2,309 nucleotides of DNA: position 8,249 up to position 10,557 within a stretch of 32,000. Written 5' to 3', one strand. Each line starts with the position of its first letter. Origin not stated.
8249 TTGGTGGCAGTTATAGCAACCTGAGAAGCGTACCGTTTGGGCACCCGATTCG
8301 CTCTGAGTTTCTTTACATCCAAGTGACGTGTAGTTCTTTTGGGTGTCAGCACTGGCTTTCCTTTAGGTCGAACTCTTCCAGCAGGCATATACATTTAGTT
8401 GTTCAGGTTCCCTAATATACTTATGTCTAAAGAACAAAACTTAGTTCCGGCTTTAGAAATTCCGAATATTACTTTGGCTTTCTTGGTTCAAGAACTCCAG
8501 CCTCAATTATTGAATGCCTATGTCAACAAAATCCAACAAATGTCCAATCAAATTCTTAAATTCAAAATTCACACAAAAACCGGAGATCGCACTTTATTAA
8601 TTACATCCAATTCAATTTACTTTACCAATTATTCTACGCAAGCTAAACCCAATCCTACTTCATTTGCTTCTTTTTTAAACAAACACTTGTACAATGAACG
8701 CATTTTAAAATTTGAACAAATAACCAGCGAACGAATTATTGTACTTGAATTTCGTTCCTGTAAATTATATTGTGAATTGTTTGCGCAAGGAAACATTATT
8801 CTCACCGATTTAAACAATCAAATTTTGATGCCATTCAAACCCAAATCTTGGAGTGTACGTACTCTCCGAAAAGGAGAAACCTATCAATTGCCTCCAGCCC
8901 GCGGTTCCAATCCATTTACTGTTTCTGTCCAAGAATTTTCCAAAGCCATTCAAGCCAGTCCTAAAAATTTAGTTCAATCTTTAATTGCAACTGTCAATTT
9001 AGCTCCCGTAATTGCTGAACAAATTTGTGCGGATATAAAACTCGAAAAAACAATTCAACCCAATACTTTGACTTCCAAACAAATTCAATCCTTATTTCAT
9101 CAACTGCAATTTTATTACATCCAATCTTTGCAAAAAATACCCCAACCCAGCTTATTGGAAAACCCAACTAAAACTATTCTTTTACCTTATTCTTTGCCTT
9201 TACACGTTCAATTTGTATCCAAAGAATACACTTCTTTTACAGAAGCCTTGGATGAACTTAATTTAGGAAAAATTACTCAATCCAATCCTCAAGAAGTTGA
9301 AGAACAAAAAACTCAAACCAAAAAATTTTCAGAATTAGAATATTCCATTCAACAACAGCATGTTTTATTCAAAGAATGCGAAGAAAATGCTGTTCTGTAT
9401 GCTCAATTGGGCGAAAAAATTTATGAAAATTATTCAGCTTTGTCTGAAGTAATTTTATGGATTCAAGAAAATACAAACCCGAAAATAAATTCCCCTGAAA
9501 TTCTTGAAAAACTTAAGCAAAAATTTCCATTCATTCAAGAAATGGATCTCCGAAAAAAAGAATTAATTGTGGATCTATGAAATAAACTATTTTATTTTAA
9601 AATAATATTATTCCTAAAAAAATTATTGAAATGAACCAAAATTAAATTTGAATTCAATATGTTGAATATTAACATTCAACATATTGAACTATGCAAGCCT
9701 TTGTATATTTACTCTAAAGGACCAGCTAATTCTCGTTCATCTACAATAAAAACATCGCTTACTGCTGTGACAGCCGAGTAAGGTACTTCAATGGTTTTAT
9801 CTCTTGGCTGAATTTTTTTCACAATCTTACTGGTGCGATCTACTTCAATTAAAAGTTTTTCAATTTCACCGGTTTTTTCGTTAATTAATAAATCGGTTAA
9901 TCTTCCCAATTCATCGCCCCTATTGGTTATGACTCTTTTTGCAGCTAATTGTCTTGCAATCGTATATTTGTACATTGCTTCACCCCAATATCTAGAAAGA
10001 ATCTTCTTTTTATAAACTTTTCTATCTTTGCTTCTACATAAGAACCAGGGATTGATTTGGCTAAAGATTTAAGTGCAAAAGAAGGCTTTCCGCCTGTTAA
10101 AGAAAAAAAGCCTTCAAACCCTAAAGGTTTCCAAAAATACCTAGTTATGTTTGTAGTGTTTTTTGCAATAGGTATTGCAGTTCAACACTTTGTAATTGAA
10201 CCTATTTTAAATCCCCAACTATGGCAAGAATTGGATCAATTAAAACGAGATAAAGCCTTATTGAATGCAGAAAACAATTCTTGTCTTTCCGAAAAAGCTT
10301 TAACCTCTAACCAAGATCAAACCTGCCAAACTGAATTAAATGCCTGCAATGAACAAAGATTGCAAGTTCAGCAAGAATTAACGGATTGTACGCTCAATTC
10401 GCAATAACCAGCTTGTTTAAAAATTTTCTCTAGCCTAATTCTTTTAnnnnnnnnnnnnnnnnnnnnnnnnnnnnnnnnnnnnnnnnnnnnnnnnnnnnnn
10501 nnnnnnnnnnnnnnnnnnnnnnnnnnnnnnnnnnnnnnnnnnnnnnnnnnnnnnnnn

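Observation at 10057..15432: Three-gene cell-surface module around a 1269-aa orphan giant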

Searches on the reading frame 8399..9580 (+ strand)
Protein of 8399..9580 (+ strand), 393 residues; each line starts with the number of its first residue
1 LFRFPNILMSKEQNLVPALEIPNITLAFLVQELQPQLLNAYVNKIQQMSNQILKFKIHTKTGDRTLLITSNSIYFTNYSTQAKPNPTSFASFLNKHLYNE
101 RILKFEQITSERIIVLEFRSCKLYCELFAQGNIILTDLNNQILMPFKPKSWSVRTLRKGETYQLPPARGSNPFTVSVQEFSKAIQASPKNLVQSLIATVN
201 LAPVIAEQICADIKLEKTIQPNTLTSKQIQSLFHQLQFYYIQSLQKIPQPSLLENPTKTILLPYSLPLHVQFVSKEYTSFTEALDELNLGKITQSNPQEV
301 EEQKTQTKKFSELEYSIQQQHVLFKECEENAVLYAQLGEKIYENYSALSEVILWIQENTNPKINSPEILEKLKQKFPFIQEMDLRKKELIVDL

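Call 4: search_protein_families(library=pfam, proteins=[window:8399-9580:+], max_evalue=0.1)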
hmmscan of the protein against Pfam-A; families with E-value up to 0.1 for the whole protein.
window:8399-9580:+ (393 aa): 1 family
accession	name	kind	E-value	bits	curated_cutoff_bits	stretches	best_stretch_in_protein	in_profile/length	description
PF05833.16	NFACT_N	-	6.7e-48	164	31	1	24-348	3-350/456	NFACT N-terminal and middle domains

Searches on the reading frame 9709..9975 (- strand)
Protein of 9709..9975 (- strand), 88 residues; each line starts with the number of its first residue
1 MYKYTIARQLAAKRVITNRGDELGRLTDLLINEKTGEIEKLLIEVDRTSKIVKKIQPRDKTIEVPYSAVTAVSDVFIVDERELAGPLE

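Call 4: search_protein_families(library=pfam, proteins=[window:9709-9975:-], max_evalue=0.1)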
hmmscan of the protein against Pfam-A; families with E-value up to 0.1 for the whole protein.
window:9709-9975:- (88 aa): 1 family
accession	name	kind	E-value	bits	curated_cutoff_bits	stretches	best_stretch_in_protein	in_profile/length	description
PF05239.21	PRC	-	2e-11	44.2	21.2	1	8-82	7-75/78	PRC-barrel domain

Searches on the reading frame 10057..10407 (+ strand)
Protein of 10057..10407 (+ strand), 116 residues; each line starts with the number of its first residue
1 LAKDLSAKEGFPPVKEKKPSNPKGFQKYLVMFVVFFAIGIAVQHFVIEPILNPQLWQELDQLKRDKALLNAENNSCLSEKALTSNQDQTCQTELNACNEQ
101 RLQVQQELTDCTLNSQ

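Call 4: search_protein_families(library=pfam, proteins=[window:10057-10407:+], max_evalue=0.1)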
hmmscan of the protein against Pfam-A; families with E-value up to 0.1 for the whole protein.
window:10057-10407:+ (116 aa): 1 family
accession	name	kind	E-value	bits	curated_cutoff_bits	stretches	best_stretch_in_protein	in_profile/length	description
PF15438.11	Phyto-Amp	-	0.07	13.8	25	1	25-85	6-65/113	Antigenic membrane protein of phytoplasma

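Call 30: search_protein_families(library=ncbifam, proteins=[window:10057-10404:+], max_evalue=0.1)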
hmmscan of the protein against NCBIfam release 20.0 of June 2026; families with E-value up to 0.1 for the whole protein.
window:10057-10404:+ (116 aa): 0 families

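Call 101: search_protein_families(library=pfam, alignment_id=A8, max_evalue=1)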
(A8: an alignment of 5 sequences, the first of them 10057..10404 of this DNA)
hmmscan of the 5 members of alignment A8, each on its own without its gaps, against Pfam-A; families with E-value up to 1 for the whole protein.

A. member 1, window:10057-10404:+ (116 aa): 1 family
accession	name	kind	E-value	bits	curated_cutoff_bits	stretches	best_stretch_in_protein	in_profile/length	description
PF15438.11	Phyto-Amp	-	0.07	13.8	25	1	25-85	6-65/113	Antigenic membrane protein of phytoplasma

B. families by the number of members that match (of 5 scanned): 6 families
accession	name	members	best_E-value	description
PF03672.18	UPF0154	1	0.0012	Uncharacterised protein family (UPF0154)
PF11833.13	CPP1-like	1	0.03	Protein CHAPERONE-LIKE PROTEIN OF POR1-like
PF13858.11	DUF4199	1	0.034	Protein of unknown function (DUF4199)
PF00957.27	Synaptobrevin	1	0.042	Synaptobrevin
PF03264.19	Cytochrom_NNT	1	0.049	NapC/NirT cytochrome c family, N-terminal region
PF15438.11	Phyto-Amp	1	0.07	Antigenic membrane protein of phytoplasma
